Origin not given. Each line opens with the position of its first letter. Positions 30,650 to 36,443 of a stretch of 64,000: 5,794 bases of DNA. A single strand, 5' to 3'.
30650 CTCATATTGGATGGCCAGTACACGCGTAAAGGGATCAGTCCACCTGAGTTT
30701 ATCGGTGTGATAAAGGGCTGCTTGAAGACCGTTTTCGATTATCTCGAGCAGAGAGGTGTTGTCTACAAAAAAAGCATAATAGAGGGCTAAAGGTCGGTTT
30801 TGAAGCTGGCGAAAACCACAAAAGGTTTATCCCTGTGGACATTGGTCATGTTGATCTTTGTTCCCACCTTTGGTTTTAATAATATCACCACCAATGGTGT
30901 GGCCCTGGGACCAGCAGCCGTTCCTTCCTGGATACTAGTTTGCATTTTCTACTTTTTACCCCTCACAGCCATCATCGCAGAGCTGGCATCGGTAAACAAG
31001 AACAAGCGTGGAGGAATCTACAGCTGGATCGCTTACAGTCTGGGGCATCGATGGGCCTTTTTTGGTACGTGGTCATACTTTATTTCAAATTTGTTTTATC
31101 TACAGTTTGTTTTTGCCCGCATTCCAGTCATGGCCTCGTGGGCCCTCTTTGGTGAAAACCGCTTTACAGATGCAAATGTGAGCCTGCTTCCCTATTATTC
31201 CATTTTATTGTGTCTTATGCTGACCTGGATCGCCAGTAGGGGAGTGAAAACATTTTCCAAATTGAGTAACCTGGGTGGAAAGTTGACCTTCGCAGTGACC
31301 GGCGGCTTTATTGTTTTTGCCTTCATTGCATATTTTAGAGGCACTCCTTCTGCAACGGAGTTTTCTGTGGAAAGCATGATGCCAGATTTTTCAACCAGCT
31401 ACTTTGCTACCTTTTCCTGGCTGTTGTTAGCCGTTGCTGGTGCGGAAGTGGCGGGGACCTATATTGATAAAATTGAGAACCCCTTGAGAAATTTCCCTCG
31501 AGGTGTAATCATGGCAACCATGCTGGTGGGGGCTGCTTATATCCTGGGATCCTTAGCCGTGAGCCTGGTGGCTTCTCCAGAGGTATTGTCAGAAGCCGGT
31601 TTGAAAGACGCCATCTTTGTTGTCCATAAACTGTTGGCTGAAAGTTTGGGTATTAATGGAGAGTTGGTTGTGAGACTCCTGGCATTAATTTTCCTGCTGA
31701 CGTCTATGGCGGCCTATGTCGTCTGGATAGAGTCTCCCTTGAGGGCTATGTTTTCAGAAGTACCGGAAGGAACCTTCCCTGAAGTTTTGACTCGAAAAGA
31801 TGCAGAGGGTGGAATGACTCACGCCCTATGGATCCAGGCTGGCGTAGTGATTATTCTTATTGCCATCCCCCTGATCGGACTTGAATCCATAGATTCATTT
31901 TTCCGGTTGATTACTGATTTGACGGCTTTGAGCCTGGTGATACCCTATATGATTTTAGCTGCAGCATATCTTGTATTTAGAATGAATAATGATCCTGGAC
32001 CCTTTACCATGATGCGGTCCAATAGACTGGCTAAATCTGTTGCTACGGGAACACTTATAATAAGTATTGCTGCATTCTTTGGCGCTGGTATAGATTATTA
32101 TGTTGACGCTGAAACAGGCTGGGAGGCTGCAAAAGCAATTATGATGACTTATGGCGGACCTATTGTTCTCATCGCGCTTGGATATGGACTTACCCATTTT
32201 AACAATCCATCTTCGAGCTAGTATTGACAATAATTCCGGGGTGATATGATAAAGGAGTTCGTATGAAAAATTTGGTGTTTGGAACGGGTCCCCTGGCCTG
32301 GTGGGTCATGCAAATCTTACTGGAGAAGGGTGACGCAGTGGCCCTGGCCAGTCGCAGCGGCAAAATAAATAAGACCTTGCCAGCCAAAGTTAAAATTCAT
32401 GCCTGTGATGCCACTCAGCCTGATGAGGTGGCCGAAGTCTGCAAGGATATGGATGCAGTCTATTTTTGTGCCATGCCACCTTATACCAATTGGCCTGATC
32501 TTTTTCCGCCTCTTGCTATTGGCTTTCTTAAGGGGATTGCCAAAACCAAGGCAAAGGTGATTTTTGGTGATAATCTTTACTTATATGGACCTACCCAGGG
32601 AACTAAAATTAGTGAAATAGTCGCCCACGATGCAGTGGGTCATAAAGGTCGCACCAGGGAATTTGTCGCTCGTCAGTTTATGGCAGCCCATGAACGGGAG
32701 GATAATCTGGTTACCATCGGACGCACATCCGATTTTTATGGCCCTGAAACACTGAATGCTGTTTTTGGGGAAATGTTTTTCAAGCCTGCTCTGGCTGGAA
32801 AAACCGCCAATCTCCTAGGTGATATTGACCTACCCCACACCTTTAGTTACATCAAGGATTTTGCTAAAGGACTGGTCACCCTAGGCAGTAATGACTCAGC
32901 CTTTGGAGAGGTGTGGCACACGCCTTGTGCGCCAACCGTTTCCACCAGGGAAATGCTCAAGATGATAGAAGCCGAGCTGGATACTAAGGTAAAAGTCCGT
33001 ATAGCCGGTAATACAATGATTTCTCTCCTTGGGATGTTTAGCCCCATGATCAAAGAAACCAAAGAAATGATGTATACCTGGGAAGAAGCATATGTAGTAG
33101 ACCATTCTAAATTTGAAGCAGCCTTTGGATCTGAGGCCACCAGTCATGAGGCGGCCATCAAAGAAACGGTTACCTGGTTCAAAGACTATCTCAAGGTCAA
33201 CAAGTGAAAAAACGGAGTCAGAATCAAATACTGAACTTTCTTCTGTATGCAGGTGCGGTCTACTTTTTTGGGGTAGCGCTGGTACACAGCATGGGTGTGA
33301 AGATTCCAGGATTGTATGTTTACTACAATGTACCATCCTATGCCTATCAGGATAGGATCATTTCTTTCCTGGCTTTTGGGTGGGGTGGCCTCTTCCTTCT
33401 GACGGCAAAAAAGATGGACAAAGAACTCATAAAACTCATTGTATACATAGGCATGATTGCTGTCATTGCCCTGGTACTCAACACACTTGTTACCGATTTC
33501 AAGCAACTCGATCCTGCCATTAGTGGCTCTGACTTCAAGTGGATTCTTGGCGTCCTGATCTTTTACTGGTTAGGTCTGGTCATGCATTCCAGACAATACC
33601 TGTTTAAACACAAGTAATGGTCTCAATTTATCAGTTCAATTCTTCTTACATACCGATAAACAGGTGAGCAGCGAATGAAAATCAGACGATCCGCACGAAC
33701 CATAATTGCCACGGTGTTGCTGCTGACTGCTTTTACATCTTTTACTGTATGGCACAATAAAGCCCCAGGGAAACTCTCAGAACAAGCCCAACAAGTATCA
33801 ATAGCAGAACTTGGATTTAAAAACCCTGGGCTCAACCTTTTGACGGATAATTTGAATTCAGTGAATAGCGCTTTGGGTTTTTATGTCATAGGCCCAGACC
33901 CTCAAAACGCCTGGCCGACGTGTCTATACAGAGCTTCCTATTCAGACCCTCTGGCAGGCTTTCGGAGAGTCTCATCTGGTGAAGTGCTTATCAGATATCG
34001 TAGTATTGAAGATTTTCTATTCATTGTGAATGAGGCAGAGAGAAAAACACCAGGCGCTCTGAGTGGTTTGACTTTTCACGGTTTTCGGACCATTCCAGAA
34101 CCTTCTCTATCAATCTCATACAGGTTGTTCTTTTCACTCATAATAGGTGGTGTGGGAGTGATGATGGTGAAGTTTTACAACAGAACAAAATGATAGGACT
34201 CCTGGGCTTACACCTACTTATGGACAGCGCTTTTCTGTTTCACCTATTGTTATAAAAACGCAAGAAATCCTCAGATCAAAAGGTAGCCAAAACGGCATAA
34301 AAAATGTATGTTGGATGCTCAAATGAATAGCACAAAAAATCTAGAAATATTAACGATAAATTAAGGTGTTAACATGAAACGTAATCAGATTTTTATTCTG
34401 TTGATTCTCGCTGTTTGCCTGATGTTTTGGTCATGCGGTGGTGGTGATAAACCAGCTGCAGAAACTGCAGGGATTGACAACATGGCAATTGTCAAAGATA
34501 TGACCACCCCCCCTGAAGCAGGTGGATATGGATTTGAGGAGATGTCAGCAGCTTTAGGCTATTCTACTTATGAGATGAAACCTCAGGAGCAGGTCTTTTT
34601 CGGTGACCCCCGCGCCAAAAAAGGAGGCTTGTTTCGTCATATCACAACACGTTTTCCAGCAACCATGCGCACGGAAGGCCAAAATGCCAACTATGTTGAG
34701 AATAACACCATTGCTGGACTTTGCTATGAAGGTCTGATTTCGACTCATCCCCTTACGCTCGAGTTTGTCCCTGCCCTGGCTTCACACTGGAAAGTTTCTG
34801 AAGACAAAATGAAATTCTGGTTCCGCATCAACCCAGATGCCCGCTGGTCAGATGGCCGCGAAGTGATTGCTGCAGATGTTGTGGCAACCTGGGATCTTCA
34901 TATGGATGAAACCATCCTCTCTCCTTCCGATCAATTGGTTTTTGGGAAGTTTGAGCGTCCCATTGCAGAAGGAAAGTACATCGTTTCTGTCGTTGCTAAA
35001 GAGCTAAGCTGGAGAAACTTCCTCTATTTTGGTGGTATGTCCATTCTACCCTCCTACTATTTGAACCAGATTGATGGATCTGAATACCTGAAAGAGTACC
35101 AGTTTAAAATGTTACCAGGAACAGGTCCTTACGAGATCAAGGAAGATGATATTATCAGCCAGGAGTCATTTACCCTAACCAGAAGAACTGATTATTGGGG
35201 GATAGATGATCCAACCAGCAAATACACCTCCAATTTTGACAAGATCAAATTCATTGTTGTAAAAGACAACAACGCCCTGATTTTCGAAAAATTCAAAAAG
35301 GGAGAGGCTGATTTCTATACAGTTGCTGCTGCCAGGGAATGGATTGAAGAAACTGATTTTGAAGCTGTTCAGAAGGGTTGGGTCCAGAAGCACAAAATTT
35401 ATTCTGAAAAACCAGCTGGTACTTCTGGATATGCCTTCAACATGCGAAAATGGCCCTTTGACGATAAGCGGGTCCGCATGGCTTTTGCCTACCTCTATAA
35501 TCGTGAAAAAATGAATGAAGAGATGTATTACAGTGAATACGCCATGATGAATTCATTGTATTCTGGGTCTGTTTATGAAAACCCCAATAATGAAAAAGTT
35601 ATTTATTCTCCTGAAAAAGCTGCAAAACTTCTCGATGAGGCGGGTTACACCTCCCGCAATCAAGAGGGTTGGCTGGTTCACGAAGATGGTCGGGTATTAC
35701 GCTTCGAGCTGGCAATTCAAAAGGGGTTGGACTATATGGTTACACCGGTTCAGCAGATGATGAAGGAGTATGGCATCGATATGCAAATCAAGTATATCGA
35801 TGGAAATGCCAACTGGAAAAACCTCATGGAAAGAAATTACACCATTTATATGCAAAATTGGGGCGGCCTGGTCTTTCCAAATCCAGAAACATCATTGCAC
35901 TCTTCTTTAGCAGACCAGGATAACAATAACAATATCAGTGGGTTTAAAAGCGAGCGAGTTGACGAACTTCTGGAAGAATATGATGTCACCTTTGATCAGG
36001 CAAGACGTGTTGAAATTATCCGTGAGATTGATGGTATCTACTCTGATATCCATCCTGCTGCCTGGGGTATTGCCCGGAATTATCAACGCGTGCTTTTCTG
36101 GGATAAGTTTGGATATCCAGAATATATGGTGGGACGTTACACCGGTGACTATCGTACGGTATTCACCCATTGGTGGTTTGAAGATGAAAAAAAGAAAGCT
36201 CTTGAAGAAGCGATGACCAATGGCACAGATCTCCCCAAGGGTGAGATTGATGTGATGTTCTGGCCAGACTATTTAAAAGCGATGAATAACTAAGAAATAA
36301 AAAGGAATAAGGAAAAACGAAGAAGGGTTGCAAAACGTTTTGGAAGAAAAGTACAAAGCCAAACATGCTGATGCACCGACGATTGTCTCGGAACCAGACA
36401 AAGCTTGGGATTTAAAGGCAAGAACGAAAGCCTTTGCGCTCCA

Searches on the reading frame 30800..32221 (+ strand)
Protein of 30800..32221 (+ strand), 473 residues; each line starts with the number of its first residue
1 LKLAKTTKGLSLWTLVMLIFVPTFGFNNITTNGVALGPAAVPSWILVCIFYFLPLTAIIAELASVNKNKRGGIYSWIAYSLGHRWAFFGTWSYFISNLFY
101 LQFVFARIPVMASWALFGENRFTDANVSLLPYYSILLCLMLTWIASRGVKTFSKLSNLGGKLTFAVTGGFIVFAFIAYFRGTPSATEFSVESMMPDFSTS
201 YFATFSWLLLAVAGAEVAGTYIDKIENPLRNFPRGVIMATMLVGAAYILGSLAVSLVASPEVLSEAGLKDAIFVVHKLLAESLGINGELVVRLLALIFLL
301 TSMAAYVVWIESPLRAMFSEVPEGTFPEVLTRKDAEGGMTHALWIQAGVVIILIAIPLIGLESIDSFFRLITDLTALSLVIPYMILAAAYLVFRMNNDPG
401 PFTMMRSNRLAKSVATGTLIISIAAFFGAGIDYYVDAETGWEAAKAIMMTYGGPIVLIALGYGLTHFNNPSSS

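Call 59: search_protein_families(library=pfam, proteins=[window:30800-32221:+], max_evalue=0.00001)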
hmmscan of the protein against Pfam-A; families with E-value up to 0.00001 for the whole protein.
window:30800-32221:+ (473 aa): 2 families
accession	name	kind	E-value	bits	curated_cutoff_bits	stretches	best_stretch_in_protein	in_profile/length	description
PF13520.12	AA_permease_2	-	5.8e-41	141.2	27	1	10-443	1-417/427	Amino acid permease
PF00324.27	AA_permease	-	3e-14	53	24.6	1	33-396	23-384/470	Amino acid permease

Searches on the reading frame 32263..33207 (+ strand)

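Call 59: search_protein_families(library=pfam, proteins=[window:32263-33207:+], max_evalue=0.00001)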
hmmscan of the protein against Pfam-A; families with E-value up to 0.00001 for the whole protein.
window:32263-33207:+ (314 aa): 1 family
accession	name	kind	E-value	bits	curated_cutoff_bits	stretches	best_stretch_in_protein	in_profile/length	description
PF01370.27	Epimerase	-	1.9e-07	31.2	20.9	0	15-71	14-73/240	NAD dependent epimerase/dehydratase family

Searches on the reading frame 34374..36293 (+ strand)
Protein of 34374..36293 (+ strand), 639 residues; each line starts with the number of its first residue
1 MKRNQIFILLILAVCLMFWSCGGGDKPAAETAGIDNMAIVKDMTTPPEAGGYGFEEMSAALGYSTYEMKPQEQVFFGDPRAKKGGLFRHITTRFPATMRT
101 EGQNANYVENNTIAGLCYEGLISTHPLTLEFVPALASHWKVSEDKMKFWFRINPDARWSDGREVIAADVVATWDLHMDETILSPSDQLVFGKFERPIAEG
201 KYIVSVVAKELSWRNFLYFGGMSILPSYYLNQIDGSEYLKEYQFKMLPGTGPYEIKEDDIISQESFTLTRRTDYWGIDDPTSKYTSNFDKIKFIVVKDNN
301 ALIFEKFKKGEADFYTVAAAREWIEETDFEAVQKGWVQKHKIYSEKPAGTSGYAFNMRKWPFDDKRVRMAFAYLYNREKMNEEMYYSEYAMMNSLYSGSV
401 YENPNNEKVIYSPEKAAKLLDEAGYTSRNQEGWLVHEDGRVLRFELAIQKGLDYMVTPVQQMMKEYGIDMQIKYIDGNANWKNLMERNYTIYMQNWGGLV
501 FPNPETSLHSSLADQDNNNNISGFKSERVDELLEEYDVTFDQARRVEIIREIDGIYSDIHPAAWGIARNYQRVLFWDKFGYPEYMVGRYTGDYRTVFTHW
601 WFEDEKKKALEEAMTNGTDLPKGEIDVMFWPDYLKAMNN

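Call 59: search_protein_families(library=pfam, proteins=[window:34374-36293:+], max_evalue=0.00001)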
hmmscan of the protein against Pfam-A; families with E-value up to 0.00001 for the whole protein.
window:34374-36293:+ (639 aa): 1 family
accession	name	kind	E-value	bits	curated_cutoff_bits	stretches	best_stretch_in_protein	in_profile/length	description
PF00496.27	SBP_bac_5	-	4.2e-60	204.2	32.4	1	130-518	1-367/368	Bacterial extracellular solute-binding proteins, family 5 Middle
